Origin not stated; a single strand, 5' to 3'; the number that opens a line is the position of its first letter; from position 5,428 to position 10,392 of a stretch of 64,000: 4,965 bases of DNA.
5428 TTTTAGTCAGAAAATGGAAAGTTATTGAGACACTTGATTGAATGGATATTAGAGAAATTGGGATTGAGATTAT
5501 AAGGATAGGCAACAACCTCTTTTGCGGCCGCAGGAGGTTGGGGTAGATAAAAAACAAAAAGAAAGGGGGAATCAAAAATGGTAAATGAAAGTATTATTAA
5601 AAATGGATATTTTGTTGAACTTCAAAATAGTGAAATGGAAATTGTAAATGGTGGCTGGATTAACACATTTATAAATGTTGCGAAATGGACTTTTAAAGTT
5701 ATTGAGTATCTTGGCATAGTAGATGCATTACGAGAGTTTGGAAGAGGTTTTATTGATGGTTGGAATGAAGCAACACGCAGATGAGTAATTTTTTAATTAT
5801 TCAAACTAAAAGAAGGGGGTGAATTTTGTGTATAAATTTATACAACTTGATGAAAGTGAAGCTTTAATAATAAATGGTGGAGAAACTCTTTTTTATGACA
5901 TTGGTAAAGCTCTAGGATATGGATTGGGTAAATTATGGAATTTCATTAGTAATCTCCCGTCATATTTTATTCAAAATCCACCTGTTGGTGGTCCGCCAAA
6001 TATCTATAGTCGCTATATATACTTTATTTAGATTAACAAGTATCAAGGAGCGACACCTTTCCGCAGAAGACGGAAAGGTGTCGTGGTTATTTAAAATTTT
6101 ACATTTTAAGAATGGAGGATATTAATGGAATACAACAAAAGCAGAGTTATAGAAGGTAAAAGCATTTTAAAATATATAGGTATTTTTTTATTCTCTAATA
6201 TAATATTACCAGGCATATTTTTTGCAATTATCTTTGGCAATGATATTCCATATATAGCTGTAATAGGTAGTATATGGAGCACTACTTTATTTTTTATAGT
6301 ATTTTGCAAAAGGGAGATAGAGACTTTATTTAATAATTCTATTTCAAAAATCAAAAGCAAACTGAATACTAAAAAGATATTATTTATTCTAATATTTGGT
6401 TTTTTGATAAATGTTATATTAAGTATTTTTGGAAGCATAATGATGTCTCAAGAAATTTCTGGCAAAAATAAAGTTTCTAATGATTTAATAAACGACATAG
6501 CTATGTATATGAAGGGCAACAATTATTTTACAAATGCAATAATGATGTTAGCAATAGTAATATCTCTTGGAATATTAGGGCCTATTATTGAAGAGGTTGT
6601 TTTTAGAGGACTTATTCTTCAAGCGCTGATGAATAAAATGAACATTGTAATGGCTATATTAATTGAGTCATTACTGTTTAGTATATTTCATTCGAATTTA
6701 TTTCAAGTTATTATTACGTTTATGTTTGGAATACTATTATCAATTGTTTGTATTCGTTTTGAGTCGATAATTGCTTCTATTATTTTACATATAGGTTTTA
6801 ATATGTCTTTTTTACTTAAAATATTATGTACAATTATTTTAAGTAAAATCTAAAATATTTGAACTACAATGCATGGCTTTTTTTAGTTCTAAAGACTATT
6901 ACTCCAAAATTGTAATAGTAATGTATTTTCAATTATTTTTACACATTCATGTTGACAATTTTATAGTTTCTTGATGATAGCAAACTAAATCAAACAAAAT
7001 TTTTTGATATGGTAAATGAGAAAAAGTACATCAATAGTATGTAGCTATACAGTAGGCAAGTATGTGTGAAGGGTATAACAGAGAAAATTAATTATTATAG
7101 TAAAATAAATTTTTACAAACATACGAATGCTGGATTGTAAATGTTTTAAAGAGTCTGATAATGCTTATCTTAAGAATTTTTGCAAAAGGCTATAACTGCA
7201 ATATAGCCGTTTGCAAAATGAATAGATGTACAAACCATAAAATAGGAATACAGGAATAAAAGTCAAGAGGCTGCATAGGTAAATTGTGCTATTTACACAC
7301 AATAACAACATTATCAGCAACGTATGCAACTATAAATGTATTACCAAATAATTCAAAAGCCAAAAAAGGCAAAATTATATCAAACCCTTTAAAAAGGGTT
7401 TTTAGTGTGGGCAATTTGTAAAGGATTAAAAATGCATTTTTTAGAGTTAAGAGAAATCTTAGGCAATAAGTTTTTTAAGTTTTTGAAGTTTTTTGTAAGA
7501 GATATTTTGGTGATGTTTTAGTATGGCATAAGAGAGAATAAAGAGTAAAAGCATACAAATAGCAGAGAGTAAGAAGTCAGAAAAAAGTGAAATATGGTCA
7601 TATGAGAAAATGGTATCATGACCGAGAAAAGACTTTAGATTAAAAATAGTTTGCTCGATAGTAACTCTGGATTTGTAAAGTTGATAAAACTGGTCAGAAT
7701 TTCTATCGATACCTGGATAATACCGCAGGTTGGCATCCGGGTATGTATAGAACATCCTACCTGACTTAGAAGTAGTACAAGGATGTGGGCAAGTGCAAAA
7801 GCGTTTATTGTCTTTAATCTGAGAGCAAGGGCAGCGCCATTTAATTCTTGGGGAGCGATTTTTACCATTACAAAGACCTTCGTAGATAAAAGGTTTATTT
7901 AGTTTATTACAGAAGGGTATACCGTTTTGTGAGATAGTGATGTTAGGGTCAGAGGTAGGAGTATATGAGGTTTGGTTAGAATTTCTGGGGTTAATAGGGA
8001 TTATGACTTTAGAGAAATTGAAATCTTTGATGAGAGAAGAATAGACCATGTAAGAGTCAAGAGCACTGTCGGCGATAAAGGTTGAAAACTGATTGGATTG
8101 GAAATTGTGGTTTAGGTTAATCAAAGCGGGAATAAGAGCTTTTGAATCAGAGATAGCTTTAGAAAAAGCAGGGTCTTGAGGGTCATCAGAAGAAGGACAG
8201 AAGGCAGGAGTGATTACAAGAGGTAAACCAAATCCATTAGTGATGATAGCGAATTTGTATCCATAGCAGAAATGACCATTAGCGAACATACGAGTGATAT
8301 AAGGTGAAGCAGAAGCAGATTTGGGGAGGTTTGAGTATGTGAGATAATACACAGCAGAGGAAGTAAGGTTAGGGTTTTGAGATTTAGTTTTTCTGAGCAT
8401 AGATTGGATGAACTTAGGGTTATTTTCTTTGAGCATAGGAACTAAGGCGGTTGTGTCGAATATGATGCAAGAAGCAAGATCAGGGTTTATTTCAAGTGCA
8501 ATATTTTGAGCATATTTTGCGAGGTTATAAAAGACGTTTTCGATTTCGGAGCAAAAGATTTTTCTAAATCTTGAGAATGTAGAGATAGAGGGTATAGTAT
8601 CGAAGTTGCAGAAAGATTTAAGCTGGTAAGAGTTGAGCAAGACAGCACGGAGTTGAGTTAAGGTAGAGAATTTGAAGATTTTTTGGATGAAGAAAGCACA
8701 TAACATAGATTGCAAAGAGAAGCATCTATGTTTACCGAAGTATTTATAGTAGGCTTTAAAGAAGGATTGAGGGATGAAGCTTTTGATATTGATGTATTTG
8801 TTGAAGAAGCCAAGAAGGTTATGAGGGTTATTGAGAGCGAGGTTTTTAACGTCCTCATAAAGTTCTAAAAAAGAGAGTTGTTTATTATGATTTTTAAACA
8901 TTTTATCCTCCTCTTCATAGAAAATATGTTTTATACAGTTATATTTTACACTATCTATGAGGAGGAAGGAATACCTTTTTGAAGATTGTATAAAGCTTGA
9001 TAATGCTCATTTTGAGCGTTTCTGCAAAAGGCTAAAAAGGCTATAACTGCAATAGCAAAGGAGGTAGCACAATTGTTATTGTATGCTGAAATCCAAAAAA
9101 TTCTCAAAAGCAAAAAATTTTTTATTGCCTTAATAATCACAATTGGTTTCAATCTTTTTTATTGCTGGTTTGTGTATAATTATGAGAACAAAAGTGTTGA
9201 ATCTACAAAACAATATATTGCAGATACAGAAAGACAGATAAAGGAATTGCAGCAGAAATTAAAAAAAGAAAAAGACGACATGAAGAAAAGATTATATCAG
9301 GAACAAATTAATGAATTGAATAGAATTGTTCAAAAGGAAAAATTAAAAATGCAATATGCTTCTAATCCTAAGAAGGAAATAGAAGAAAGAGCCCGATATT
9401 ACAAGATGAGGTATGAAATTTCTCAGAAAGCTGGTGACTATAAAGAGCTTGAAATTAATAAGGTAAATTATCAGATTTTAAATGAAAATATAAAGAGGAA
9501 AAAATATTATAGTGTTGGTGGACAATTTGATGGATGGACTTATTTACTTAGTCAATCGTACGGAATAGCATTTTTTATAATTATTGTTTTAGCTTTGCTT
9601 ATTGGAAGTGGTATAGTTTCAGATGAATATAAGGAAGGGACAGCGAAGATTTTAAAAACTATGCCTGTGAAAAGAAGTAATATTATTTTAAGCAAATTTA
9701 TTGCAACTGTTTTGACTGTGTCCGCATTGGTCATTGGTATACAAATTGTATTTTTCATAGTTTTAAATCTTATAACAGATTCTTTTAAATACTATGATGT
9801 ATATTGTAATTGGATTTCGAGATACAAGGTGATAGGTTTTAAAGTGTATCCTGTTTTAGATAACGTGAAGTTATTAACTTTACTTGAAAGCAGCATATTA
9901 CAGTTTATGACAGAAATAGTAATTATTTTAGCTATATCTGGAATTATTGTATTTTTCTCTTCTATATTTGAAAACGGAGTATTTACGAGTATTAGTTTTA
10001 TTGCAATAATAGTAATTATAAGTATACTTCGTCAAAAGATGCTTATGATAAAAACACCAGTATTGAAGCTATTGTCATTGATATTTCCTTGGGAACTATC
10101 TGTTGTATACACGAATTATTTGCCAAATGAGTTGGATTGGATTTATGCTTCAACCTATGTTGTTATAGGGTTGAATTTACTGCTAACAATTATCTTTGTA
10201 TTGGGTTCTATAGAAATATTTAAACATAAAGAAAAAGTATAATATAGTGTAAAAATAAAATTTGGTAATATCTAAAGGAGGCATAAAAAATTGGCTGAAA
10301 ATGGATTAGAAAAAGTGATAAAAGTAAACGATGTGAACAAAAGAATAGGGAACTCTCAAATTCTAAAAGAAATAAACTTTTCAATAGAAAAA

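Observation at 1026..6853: Three-precursor class II (double-glycine) bacteriocin system in a likely thermophile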

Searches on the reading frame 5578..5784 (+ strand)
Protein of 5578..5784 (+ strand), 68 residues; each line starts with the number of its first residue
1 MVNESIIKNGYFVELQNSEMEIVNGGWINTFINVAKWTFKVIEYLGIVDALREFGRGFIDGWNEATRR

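Call 3: search_protein_families(library=pfam, proteins=[window:5578-5784:+], max_evalue=0.1)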
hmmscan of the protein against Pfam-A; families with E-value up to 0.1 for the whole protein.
window:5578-5784:+ (68 aa): 1 family
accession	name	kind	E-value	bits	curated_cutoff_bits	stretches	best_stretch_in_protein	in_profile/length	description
PF20817.2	XopL_C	-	0.056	14.1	27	1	27-54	103-130/173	Type III effector Xcv3220, C-terminal domain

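Call 4: search_protein_families(library=ncbifam, proteins=[window:5578-5784:+], max_evalue=0.1)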
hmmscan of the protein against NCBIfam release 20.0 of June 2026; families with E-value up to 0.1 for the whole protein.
window:5578-5784:+ (68 aa): 4 families
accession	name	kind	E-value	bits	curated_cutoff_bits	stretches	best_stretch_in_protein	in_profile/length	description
NF038034.1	lactGbeta_entB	subfamily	2.7e-06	27.5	37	1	15-63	1-37/38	lactococcin G-beta/enterocin 1071B family bacteriocin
TIGR03949.1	bact_IIb_cerein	subfamily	2.4e-05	24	21.5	1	12-30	1-19/45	class IIb bacteriocin, lactobin A/cerein 7B family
TIGR04495.1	RiPP_XyeA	equivalog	0.0023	18.1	33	1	7-33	19-45/50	XyeA family cyclophane-containing RiPP triceptide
NF038167.1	cyan_ocin_like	subfamily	0.066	13.4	32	1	10-31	6-25/72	CTB family bacteriocin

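Call 8: search_solved_structures(query=window:5578-5784:+, show_alignments=3, max_evalue=10)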
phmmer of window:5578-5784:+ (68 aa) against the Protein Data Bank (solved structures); distinct sequences matched with E-value up to 10: 0.

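Call 12: find_homologous_proteins(query=window:5578-5784:+, max_evalue=0.01)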
Query window:5578-5784:+ (68 aa): 2 proteins with E <= 0.01 among 2 candidates.
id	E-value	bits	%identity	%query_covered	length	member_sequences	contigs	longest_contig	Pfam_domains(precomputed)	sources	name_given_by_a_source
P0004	2.8e-38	146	100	100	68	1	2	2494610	-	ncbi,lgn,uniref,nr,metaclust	ncbi:class IIb bacteriocin, lactobin A/cerein 7B family [Caldicellulosiruptor naganoensis]|uniref:Cl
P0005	3.3e-25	105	73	99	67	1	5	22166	-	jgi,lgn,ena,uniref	uniref:Class IIb bacteriocin, lactobin A/cerein 7B family n=1 Tax=Caldicellulosiruptor owensensis Ta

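Call 16: find_encoding_contigs(protein=P0005, flank=10000, max_places=6)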
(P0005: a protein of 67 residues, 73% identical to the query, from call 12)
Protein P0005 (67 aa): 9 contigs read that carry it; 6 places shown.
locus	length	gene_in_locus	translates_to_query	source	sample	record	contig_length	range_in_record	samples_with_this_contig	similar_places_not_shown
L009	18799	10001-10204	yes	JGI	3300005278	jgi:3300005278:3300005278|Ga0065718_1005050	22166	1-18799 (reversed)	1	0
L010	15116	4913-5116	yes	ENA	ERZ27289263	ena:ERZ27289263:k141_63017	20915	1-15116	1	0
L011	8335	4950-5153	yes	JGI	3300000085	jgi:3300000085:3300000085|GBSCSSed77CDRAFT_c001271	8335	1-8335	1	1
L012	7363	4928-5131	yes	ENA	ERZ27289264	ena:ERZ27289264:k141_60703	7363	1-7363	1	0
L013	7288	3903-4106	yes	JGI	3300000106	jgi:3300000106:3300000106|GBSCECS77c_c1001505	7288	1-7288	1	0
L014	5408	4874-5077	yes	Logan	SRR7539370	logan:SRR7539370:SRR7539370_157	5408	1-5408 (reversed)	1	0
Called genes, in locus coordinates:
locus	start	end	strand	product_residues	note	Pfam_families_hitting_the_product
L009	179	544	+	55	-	-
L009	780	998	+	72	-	-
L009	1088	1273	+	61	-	-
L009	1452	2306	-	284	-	PF12730:ABC2_membrane_4 (weak)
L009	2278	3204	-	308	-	PF00005:ABC_tran, PF13304:AAA_21 (faint)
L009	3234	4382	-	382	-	PF13490:zf-HC2 (faint)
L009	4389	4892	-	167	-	PF04542:Sigma70_r2, PF08281:Sigma70_r4_2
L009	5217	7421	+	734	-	PF03412:Peptidase_C39, PF00664:ABC_membrane, PF02463:SMC_N (weak), PF00005:ABC_tran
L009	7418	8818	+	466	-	PF25917:BSH_RND (faint), PF25984:BSH_YknX (weak), PF25887:HB_LcnD, PF26002:Beta-barrel_AprE (weak)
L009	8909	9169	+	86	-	-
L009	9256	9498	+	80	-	-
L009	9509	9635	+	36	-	-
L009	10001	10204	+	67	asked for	-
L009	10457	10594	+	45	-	-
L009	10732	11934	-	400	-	PF05598:DUF772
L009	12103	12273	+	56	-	-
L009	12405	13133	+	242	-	PF02517:Rce1-like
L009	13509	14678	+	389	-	PF12679:ABC2_membrane_2, PF12730:ABC2_membrane_4, PF13346:ABC2_membrane_5 (weak)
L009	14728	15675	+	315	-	PF00005:ABC_tran, PF13304:AAA_21 (faint)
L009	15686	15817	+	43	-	-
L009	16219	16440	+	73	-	PF19891:DUF6364 (weak)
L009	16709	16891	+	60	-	-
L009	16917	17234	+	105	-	PF02517:Rce1-like (weak)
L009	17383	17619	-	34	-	-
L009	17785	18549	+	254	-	PF01695:IstB_IS21, PF00308:Bac_DnaA, PF00004:AAA (weak)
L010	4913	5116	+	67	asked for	-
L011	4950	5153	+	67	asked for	-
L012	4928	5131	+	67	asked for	-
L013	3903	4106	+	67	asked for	-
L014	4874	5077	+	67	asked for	-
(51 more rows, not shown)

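Call 36: find_related_loci(query=A1, collection=metagenome_contigs, flank=6000)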
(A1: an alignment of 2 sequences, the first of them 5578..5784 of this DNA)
Query A1 (68 aa) in metagenome_contigs; peptide patterns used: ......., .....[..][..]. (x = any residue, [..] = any of these).
358 stretches matched a pattern; 1 encode a relative of the query (tblastn E <= 1e-3); 1 distinct loci.
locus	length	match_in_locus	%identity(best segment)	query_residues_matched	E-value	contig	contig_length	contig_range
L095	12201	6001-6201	73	1-67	3e-31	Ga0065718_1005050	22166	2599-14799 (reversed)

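Call 109: predict_structure(alignment_id=A1)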
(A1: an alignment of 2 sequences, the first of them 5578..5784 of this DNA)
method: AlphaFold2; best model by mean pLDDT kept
length: 68 residues; sequences in the alignment: 2
mean_pLDDT: 70.0   pTM: 0.38
mean pLDDT of the five models: 70.0, 65.5, 62.9, 62.8, 54.1
residues with pLDDT >= 90: 0; 70-90: 37; 50-70: 31; < 50: 0
segments of 3 or more residues with pLDDT < 50: none
pLDDT, mean of each block of 10 residues (from residue 1): 60 66 70 72 74 76 72
secondary structure, 60 per line:
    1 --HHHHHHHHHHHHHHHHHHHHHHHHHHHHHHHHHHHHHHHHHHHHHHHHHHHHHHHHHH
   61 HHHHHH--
elements in order: H3-66

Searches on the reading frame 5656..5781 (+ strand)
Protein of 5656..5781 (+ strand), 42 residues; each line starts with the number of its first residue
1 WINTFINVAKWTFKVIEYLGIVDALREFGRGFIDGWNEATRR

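Call 28: search_protein_families(library=ncbifam, proteins=[window:5656-5781:+], max_evalue=10)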
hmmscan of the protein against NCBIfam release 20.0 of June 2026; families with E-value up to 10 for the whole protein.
seq(42 aa): 1 family
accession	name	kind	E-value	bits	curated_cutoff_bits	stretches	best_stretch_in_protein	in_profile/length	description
NF038034.1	lactGbeta_entB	subfamily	0.00025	21.2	37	1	18-37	18-37/38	lactococcin G-beta/enterocin 1071B family bacteriocin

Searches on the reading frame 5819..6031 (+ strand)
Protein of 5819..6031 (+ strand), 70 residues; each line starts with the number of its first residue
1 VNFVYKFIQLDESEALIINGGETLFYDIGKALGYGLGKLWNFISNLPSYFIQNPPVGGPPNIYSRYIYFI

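Call 3: search_protein_families(library=pfam, proteins=[window:5819-6031:+], max_evalue=0.1)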
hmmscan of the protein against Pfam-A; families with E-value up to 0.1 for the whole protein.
window:5819-6031:+ (70 aa): 0 families

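Call 4: search_protein_families(library=ncbifam, proteins=[window:5819-6031:+], max_evalue=0.1)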
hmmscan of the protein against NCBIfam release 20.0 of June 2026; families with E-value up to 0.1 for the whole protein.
window:5819-6031:+ (70 aa): 1 family
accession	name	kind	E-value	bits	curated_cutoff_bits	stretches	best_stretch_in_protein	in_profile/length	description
NF038035.1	lactGalph_entA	subfamily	5.1e-06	26.5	37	1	10-36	1-27/35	lactococcin G-alpha/enterocin 1071A family bacteriocin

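Call 9: search_solved_structures(query=window:5819-6031:+, show_alignments=3, max_evalue=10)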
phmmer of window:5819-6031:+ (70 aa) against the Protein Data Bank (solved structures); distinct sequences matched with E-value up to 10: 2.
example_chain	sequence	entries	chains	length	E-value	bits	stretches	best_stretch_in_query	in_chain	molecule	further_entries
6koc_D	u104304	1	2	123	0.86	13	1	6-59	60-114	Quinol oxidase subunit 4,Quinol oxidase subunit 4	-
6kob_D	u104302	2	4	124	0.88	13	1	6-59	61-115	AA3-600 quinol oxidase subunit IV,Quinol oxidase subunit 4 | AA3-600 quinol oxidase subunit IV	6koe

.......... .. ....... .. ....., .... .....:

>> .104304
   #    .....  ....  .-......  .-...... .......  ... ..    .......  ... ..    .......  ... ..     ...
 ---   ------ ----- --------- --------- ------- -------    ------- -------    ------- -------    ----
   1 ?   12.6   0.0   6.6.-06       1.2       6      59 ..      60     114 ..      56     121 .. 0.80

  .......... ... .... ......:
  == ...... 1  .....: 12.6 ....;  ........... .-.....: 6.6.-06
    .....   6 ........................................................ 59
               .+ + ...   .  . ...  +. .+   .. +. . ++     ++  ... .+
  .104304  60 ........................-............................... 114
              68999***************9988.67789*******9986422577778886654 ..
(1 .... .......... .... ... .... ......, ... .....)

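Call 13: find_homologous_proteins(query=window:5819-6031:+, max_evalue=0.01)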
Query window:5819-6031:+ (70 aa): 1 proteins with E <= 0.01 among 1 candidates.
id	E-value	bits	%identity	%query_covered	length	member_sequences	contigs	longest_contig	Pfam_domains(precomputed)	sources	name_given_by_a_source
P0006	5.8e-38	145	99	96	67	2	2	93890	-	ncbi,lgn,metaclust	metaclust:status=active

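Call 39: search_protein_families(library=ncbifam, proteins=[window:5828-6028:+], max_evalue=1)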
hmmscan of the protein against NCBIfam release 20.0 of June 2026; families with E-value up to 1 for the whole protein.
seq(67 aa): 1 family
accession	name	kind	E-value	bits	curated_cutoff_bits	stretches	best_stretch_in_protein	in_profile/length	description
NF038035.1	lactGalph_entA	subfamily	4.7e-06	26.6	37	1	7-33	1-27/35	lactococcin G-alpha/enterocin 1071A family bacteriocin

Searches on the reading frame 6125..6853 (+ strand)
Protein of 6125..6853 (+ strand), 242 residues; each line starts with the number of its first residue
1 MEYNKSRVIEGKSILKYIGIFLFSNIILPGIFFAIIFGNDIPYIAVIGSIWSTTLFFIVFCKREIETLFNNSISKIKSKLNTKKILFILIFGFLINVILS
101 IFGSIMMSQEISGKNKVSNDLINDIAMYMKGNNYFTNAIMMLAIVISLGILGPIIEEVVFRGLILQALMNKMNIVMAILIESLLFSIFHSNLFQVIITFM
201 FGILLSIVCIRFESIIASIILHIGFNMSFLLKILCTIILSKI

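Call 3: search_protein_families(library=pfam, proteins=[window:6125-6853:+], max_evalue=0.1)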
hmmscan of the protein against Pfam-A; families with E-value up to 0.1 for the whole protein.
window:6125-6853:+ (242 aa): 1 family
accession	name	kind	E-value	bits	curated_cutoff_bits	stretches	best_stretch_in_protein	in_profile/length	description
PF02517.21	Rce1-like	-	1.9e-18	66.9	22.4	1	141-227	4-92/93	Type II CAAX prenyl endopeptidase Rce1-like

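Call 4: search_protein_families(library=ncbifam, proteins=[window:6125-6853:+], max_evalue=0.1)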
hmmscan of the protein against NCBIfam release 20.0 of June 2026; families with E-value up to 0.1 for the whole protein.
window:6125-6853:+ (242 aa): 8 families
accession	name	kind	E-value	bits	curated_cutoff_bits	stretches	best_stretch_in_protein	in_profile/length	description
NF041647.1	ABC_perm_CPBP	equivalog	2.7e-19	69.4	435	1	76-230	479-631/636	ABC transporter permease subunit/CPBP intramembrane protease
NF033192.3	CPBP_JDVT_MrtJ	equivalog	2e-09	38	75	1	146-231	2-97/98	JDVT-CTERM system glutamic-type intramembrane protease MrtJ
NF040589.1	CPBP_Synerg_MrtS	equivalog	3.9e-09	36.9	130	1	142-226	73-160/170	Synerg-CTERM system glutamic-type intramembrane protease MrtS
NF046050.1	CPBP_fam_MroQ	equivalog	3.8e-07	29.8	270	1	58-230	57-221/243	intramembrane glutamic endopeptidase MroQ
TIGR04162.1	exo_VPEID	exception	1.7e-05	24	150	1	141-225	414-499/516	exosortase E/protease, VPEID-CTERM system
TIGR03008.1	pepcterm_CAAX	equivalog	0.0011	18.8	81.05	1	137-227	112-207/222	CAAX prenyl protease-related protein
NF040914.1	Mrt_core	domain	0.0062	16.6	100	1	154-229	13-101/108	myxosortase family intramembrane protease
NF050068.1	Rv0804_CPBP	equivalog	0.087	12.4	200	0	129-227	82-187/197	Rv0804 family intramembrane glutamic endopeptidase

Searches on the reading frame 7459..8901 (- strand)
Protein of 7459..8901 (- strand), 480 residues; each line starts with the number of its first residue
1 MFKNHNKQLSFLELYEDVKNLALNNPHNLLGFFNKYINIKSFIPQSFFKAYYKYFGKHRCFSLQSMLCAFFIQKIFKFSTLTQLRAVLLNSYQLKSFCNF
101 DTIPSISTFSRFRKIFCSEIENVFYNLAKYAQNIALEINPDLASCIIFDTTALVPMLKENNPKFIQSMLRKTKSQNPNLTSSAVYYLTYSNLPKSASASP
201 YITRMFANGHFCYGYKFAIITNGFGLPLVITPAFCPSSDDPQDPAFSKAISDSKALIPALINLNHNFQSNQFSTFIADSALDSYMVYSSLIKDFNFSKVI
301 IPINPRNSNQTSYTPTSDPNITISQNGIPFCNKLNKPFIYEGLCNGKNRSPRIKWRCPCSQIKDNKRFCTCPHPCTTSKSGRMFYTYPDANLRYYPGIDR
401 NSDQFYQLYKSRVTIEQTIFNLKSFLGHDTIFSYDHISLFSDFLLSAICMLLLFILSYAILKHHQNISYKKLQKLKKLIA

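Call 3: search_protein_families(library=pfam, proteins=[window:7459-8901:-], max_evalue=0.1)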
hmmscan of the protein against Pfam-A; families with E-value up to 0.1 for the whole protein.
window:7459-8901:- (480 aa): 3 families
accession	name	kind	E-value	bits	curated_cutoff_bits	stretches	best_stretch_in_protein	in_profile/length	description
PF05598.16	DUF772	-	7.6e-08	32.7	23.1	1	63-125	7-72/74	Transposase domain (DUF772)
PF01609.27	DDE_Tnp_1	-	0.00019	21.7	23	1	206-452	27-200/200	Transposase DDE domain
PF09280.16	XPC-binding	-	0.091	12.9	26.4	0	160-180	19-39/57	XPC-binding domain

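Call 4: search_protein_families(library=ncbifam, proteins=[window:7459-8901:-], max_evalue=0.1)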
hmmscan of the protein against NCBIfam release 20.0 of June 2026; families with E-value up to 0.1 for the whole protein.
window:7459-8901:- (480 aa): 2 families
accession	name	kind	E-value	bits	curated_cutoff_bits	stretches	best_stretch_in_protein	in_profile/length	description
NF033551.1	transpos_IS1182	equivalog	3.2e-14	52.7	270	2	248-452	289-482/488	IS1182 family transposase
NF033592.1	transpos_IS4_1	equivalog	0.013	14.6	115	0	403-453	278-328/332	IS4 family transposase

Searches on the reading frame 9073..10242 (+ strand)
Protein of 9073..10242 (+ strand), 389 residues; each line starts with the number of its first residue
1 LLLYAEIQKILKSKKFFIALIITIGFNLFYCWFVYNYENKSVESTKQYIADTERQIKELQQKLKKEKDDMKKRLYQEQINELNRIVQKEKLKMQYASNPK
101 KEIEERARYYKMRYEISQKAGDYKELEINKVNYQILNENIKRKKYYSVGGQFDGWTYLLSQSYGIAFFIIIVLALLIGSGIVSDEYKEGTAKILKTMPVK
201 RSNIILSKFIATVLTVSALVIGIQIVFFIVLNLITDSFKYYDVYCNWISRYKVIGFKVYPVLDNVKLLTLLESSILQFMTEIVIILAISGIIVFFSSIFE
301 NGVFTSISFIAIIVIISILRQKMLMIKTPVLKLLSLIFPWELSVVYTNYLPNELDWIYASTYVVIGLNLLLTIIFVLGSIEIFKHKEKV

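Call 3: search_protein_families(library=pfam, proteins=[window:9073-10242:+], max_evalue=0.1)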
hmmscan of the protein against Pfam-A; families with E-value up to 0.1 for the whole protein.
window:9073-10242:+ (389 aa): 6 families
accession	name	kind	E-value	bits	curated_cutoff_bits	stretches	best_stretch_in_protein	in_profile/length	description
PF12679.13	ABC2_membrane_2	-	2.9e-16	60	27.2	1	4-384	5-279/283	ABC-2 family transporter protein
PF13346.12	ABC2_membrane_5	-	6.1e-08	32.9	25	1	161-240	32-112/205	ABC-2 family transporter protein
PF12730.13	ABC2_membrane_4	-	6.3e-08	33.2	27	1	154-240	44-129/179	ABC-2 family transporter protein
PF12698.13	ABC2_membrane_3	-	8.3e-06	25.6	31.6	1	15-376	2-338/347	ABC-2 family transporter protein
PF03194.20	LUC7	-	0.014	15.6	33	1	35-110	79-155/246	LUC7 N_terminus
PF03961.19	FapA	-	0.032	14.3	31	1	40-150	163-270/272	Flagellar Assembly Protein A beta solenoid domain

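Call 4: search_protein_families(library=ncbifam, proteins=[window:9073-10242:+], max_evalue=0.1)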
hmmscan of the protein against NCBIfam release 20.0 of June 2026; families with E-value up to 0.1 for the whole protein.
window:9073-10242:+ (389 aa): 4 families
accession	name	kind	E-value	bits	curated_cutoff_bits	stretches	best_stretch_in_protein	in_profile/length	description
TIGR03518.1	ABC_perm_GldF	equivalog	0.00038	20.5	288.5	1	163-247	54-137/240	gliding motility-associated ABC transporter permease subunit GldF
TIGR03637.1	cas1_YPEST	exception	0.016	14.6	150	1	53-142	127-217/307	type I-F CRISPR-associated endonuclease Cas1f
NF041760.1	PtuA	equivalog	0.027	13.4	500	1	24-101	224-300/524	retron Ec78 anti-phage system effector ATPase PtuA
NF038305.1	HpsJ_fam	subfamily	0.087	12.7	60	1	12-105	77-165/234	HpsJ family protein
